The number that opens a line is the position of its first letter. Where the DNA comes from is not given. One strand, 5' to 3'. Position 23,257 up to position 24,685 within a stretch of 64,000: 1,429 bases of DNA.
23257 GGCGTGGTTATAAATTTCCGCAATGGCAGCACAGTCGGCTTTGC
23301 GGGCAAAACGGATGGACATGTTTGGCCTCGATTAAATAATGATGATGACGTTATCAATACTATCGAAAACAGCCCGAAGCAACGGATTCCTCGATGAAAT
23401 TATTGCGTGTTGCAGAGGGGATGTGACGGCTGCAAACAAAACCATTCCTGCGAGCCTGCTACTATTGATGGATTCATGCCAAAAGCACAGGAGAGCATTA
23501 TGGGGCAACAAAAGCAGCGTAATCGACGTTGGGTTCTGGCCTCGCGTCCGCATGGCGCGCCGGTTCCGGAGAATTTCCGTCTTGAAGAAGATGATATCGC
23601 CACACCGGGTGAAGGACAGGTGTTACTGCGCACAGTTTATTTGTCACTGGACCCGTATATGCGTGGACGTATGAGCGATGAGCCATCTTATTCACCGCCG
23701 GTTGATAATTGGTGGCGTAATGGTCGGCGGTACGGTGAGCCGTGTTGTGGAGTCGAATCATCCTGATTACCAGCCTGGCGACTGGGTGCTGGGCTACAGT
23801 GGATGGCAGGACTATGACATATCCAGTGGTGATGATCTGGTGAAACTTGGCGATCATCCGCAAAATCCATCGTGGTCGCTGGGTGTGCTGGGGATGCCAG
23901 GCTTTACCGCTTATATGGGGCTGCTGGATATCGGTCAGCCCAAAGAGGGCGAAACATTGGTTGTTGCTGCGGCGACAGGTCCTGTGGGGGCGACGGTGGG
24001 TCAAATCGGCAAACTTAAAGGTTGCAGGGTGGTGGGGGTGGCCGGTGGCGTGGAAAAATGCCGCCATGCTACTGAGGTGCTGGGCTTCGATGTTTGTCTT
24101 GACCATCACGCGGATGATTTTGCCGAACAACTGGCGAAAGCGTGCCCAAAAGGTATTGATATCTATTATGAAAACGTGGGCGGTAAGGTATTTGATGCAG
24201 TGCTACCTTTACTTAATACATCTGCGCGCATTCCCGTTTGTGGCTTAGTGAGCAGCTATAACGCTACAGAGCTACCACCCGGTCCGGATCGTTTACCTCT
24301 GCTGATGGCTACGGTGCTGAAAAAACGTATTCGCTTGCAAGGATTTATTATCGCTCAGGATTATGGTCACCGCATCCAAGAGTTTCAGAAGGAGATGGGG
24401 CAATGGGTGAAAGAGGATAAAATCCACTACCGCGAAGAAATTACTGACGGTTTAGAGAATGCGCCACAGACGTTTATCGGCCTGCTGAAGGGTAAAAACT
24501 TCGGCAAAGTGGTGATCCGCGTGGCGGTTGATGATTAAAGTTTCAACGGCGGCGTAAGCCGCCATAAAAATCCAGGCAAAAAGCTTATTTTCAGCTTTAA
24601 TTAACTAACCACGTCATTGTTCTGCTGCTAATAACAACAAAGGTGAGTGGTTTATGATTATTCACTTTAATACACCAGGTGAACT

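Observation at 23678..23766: Apparent +1 frameshift splitting curA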

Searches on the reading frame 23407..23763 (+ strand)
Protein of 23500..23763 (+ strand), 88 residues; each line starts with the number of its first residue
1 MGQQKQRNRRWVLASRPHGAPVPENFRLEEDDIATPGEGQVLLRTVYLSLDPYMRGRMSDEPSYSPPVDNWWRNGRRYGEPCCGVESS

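Call 15: list_cluster_members(proteins=[window:23500-23763:+, window:23407-23763:+, window:23476-23763:+, window:23678-24535:+, window:23720-24535:+, window:23702-24535:+, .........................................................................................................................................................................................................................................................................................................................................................])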
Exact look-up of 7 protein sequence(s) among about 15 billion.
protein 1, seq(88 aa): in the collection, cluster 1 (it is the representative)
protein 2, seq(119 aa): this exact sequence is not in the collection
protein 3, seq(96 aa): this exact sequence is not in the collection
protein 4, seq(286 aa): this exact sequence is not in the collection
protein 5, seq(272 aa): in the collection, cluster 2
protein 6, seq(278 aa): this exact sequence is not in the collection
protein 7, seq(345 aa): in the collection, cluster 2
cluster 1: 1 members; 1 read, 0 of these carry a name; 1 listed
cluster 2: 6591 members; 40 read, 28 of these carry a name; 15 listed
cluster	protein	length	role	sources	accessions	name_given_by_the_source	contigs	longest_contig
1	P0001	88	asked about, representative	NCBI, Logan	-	-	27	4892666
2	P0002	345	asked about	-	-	NADPH-dependent curcumin/dihydrocurcumin reductase [Escherichia coli] | NADPH-dependent curcumin/dihydrocurcumin reductase n=3 Tax=Escherichia coli TaxID=562 ...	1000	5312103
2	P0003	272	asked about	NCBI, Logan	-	-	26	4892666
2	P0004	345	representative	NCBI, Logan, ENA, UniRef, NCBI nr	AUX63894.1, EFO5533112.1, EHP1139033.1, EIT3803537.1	NADPH-dependent curcumin/dihydrocurcumin reductase [Escherichia coli] | NADPH-dependent curcumin/dihydrocurcumin reductase n=1 Tax=Escherichia coli TaxID=562 ...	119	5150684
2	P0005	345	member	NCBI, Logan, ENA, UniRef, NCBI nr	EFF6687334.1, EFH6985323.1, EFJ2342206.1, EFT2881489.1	NADPH-dependent curcumin/dihydrocurcumin reductase [Escherichia coli] | NADPH-dependent curcumin/dihydrocurcumin reductase n=1 Tax=Escherichia coli TaxID=562 ...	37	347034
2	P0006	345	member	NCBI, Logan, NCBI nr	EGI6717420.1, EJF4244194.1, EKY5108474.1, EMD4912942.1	NADPH-dependent curcumin/dihydrocurcumin reductase [Escherichia coli]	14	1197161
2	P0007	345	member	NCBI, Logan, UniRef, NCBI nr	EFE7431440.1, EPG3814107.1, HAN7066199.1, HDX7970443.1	NADPH-dependent curcumin/dihydrocurcumin reductase [Escherichia coli] | NADPH-dependent curcumin/dihydrocurcumin reductase n=1 Tax=Escherichia coli TaxID=562 ...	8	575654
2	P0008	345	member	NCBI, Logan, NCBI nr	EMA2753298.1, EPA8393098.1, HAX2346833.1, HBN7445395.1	NADPH-dependent curcumin/dihydrocurcumin reductase [Escherichia coli]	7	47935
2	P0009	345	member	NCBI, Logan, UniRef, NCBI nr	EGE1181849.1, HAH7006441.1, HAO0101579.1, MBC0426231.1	NADPH-dependent curcumin/dihydrocurcumin reductase [Escherichia coli] | NADPH-dependent curcumin/dihydrocurcumin reductase n=1 Tax=Escherichia coli TaxID=562 ...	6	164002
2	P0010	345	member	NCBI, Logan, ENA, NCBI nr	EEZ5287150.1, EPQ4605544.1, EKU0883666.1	NADPH-dependent curcumin/dihydrocurcumin reductase [Escherichia coli]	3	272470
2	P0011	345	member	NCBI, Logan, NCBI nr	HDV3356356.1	TPA: NADPH-dependent curcumin/dihydrocurcumin reductase [Escherichia coli] | NADPH-dependent curcumin/dihydrocurcumin reductase [Escherichia coli]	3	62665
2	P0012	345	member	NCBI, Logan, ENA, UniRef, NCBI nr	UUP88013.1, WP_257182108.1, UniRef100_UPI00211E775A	NADPH-dependent curcumin/dihydrocurcumin reductase [Escherichia coli] | NADPH-dependent curcumin/dihydrocurcumin reductase n=1 Tax=Escherichia coli TaxID=562 ...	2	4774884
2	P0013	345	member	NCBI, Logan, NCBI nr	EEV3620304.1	NADPH-dependent curcumin/dihydrocurcumin reductase [Escherichia coli]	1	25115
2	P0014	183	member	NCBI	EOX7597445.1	NADPH-dependent curcumin/dihydrocurcumin reductase, partial [Shigella flexneri]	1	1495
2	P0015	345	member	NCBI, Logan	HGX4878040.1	TPA: NADPH-dependent curcumin/dihydrocurcumin reductase [Escherichia coli]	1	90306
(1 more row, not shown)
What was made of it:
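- The mutation is real: the exact 88-aa product is on 27 contigs and the 272-aa downstream product on 26, from NCBI and Logan (call 15). The exact frameshift product is indexed on 27 contigs (call 15).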

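Call 16: find_encoding_contigs(protein=P0001, flank=3000, max_places=10)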
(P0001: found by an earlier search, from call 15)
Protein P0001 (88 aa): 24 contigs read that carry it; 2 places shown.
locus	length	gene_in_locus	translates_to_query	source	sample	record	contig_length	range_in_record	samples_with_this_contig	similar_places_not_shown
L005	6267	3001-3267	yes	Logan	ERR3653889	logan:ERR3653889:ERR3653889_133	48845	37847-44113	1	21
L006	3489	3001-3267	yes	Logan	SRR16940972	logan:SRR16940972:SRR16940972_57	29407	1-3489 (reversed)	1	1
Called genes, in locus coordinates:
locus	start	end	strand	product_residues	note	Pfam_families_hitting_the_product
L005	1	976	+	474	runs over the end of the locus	PF00171:Aldedh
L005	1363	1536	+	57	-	PF10753:Toxin_GhoT_OrtT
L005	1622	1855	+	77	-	PF10735:DUF2526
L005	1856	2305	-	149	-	PF04657:DMT_YdcZ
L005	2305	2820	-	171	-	PF13302:Acetyltransf_3, PF13420:Acetyltransf_4, PF00583:Acetyltransf_1, PF12746:GNAT_acetyltran (weak), PF13673:Acetyltransf_10, PF13508:Acetyltransf_7, PF08445:FR47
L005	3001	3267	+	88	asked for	PF16884:ADH_N_2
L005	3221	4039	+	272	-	PF16884:ADH_N_2, PF00107:ADH_zinc_N, PF13602:ADH_zinc_N_2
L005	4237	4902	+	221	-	PF00392:GntR, PF07729:FCD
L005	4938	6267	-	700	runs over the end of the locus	PF07715:Plug, PF00593:TonB_dep_Rec_b-barrel, PF14905:OMP_b-brl_3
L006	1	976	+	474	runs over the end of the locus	PF00171:Aldedh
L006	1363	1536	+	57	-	PF10753:Toxin_GhoT_OrtT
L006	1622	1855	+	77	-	PF10735:DUF2526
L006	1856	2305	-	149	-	PF04657:DMT_YdcZ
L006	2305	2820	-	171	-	PF13302:Acetyltransf_3, PF13420:Acetyltransf_4, PF00583:Acetyltransf_1, PF12746:GNAT_acetyltran (weak), PF13673:Acetyltransf_10, PF13508:Acetyltransf_7, PF08445:FR47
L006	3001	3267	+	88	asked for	PF16884:ADH_N_2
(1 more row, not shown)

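Call 17: find_encoding_contigs(protein=P0003, flank=10000, max_places=10)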
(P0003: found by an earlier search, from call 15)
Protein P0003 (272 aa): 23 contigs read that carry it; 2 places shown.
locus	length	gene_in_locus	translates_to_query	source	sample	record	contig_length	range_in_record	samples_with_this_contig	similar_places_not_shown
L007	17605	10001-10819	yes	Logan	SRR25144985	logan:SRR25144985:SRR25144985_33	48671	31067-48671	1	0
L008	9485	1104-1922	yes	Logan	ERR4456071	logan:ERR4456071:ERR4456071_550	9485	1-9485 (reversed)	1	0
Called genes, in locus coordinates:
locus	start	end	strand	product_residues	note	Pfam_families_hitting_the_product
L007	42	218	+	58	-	PF07927:HicA_toxin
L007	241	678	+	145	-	PF15919:HicB_lk_antitox (weak), PF15970:HicB-like_2, PF01381:HTH_3 (weak)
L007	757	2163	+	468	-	PF00392:GntR, PF00155:Aminotran_1_2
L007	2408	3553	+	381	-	PF01547:SBP_bac_1, PF13416:SBP_bac_8, PF13343:SBP_bac_6 (faint)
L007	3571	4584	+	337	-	PF00005:ABC_tran, PF08402:TOBE_2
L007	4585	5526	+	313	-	PF00528:BPD_transp_1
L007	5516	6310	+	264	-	PF00528:BPD_transp_1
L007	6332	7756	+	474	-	PF00171:Aldedh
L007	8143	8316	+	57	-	PF10753:Toxin_GhoT_OrtT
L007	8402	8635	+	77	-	PF10735:DUF2526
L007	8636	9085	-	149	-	PF04657:DMT_YdcZ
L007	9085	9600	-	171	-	PF13302:Acetyltransf_3, PF13420:Acetyltransf_4, PF00583:Acetyltransf_1, PF12746:GNAT_acetyltran (weak), PF13673:Acetyltransf_10, PF13508:Acetyltransf_7, PF08445:FR47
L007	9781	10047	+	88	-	PF16884:ADH_N_2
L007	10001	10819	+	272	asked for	PF16884:ADH_N_2, PF00107:ADH_zinc_N, PF13602:ADH_zinc_N_2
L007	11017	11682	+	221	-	PF00392:GntR, PF07729:FCD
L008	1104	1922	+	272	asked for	PF16884:ADH_N_2, PF00107:ADH_zinc_N, PF13602:ADH_zinc_N_2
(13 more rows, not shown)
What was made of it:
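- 23720..23722 (+): Internal ATG (native Met74), preceded by GGTGG. Gene callers use it as the start of the 272-aa downstream fragment. It is a possible but unproven re-initiation site. Calls 15-17 show the 272-aa product called on 26 contigs.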

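Call 29: search_protein_families(proteins=[P0001, P0003], library=ncbifam)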
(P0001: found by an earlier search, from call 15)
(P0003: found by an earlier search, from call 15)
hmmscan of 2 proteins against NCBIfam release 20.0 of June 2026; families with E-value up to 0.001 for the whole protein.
P0001 (88 aa): 2 families
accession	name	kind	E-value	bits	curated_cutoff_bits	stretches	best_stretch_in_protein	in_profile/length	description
NF058644.1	CurcmRedCuraProt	equivalog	3.4e-26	92.1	440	1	9-69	1-61/336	NADPH-dependent curcumin/dihydrocurcumin reductase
TIGR02825.1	B4_12hDH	equivalog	1.9e-05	24.2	579.85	1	7-55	2-50/327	leukotriene B4 12-hydroxydehydrogenase/15-oxo-prostaglandin 13-reductase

P0003 (272 aa): 10 families
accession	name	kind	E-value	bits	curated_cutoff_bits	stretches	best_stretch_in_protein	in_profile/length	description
NF058644.1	CurcmRedCuraProt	equivalog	1.4e-147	491.1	440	1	1-269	66-334/336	NADPH-dependent curcumin/dihydrocurcumin reductase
TIGR02825.1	B4_12hDH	equivalog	4e-67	226.9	579.85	1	1-266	62-326/327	leukotriene B4 12-hydroxydehydrogenase/15-oxo-prostaglandin 13-reductase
TIGR02824.1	quinone_pig3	subfamily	7e-19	68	296.8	1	62-267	125-324/325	putative NAD(P)H quinone oxidoreductase, PIG3 family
TIGR02823.1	oxido_YhdH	subfamily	1.2e-09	37.4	297.25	1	9-268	68-324/324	acrylyl-CoA reductase family protein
NF010344.0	PRK13771.1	subfamily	4.3e-08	32.5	349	1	73-267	159-332/334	putative alcohol dehydrogenase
NF041183.1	Pks2_ls1_myc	equivalog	9.1e-08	29.4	2400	1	62-186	1530-1654/2086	sulfolipid-1 biosynthesis phthioceranic/hydroxyphthioceranic acid synthase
NF041172.1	AcrlCoa_red_Thmprot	equivalog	6.7e-07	28.5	500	1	66-185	153-266/334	acryloyl-CoA reductase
NF051456.1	acrylyl_AcuI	equivalog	3e-06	26.3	440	1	7-268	67-324/325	acrylyl-CoA reductase (NADPH)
NF008024.0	PRK10754.1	subfamily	6.1e-06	25.5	348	1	61-167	125-231/327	NADPH:quinone reductase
TIGR01751.1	crot-CoA-red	equivalog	0.00028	19.7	378.55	0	60-141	171-253/398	crotonyl-CoA carboxylase/reductase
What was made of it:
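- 23500..23706 (+): curA codons 1-69 in the original frame. They include the predicted substrate-site residues Y53 and Y64. These residues match positions 1-61 of the NCBIfam CurA model NF058644 (call 29).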

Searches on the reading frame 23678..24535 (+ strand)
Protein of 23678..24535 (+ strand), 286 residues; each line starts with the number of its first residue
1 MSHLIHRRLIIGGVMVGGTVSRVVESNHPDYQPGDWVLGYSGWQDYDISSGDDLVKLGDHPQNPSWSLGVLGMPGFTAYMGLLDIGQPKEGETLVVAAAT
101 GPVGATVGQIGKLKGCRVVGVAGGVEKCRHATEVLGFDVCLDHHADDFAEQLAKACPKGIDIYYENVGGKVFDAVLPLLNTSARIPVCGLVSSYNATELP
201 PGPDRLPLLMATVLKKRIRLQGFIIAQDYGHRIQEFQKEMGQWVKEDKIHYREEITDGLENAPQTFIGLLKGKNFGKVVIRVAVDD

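Call 29: search_protein_families(proteins=[P0001, P0003], library=ncbifam)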
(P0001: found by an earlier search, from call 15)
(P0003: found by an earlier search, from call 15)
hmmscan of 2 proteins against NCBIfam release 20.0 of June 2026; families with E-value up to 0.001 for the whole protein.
P0001 (88 aa): 2 families
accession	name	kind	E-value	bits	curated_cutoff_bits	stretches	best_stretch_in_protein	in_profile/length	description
NF058644.1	CurcmRedCuraProt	equivalog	3.4e-26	92.1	440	1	9-69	1-61/336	NADPH-dependent curcumin/dihydrocurcumin reductase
TIGR02825.1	B4_12hDH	equivalog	1.9e-05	24.2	579.85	1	7-55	2-50/327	leukotriene B4 12-hydroxydehydrogenase/15-oxo-prostaglandin 13-reductase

P0003 (272 aa): 10 families
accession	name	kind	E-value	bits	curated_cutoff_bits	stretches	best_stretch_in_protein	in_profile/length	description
NF058644.1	CurcmRedCuraProt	equivalog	1.4e-147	491.1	440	1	1-269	66-334/336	NADPH-dependent curcumin/dihydrocurcumin reductase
TIGR02825.1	B4_12hDH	equivalog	4e-67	226.9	579.85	1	1-266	62-326/327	leukotriene B4 12-hydroxydehydrogenase/15-oxo-prostaglandin 13-reductase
TIGR02824.1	quinone_pig3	subfamily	7e-19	68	296.8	1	62-267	125-324/325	putative NAD(P)H quinone oxidoreductase, PIG3 family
TIGR02823.1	oxido_YhdH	subfamily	1.2e-09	37.4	297.25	1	9-268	68-324/324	acrylyl-CoA reductase family protein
NF010344.0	PRK13771.1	subfamily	4.3e-08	32.5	349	1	73-267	159-332/334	putative alcohol dehydrogenase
NF041183.1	Pks2_ls1_myc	equivalog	9.1e-08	29.4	2400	1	62-186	1530-1654/2086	sulfolipid-1 biosynthesis phthioceranic/hydroxyphthioceranic acid synthase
NF041172.1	AcrlCoa_red_Thmprot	equivalog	6.7e-07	28.5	500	1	66-185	153-266/334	acryloyl-CoA reductase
NF051456.1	acrylyl_AcuI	equivalog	3e-06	26.3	440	1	7-268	67-324/325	acrylyl-CoA reductase (NADPH)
NF008024.0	PRK10754.1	subfamily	6.1e-06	25.5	348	1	61-167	125-231/327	NADPH:quinone reductase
TIGR01751.1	crot-CoA-red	equivalog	0.00028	19.7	378.55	0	60-141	171-253/398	crotonyl-CoA carboxylase/reductase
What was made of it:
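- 23708..24538 (+): curA codons 70-345 plus the TAA stop, now in the +1 frame. They include the Rossmann NADPH-binding domain (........) and Y253. The 272-aa fragment from Met74 matches CurA model positions 66-334 (call 29).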
